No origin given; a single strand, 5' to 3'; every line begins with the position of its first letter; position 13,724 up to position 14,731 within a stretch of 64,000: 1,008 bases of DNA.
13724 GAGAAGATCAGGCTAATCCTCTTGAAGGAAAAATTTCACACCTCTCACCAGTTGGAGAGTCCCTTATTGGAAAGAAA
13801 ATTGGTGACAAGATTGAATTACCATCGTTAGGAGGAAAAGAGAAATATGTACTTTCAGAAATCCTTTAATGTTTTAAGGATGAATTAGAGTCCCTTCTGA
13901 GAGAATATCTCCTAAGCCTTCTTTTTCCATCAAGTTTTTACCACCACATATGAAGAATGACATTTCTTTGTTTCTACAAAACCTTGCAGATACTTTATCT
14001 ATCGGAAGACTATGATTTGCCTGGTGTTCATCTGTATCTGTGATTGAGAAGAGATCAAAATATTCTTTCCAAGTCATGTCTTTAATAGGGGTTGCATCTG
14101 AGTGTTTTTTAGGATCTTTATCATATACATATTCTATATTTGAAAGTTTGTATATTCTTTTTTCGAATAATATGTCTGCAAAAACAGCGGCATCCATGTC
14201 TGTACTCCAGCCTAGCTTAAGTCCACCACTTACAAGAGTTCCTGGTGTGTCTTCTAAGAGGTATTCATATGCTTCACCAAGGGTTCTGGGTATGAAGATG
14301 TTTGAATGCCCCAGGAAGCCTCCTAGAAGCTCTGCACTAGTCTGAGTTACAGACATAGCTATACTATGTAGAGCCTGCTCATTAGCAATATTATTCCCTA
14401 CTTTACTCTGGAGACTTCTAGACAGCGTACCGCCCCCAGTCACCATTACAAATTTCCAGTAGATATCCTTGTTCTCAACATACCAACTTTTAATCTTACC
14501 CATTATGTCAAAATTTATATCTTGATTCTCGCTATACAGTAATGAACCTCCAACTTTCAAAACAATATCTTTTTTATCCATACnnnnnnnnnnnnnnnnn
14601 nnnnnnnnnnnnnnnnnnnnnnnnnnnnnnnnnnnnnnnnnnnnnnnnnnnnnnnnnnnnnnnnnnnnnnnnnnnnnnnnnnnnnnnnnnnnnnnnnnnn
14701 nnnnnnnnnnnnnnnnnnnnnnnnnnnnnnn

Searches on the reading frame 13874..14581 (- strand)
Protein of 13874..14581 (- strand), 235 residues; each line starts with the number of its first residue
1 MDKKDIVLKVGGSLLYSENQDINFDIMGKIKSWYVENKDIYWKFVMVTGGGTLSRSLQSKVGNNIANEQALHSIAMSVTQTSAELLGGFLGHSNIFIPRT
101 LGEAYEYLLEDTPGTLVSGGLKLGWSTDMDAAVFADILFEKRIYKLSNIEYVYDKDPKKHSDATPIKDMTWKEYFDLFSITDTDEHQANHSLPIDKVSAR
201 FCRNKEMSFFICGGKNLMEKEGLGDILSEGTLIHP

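Call 48: search_protein_families(library=pfam, proteins=[window:13874-14581:-], max_evalue=0.001)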
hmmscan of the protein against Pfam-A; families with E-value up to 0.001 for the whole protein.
window:13874-14581:- (235 aa): 1 family
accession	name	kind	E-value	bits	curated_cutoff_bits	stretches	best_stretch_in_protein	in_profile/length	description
PF00696.33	AA_kinase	-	1.8e-12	48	24.9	1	6-211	3-232/234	Amino acid kinase family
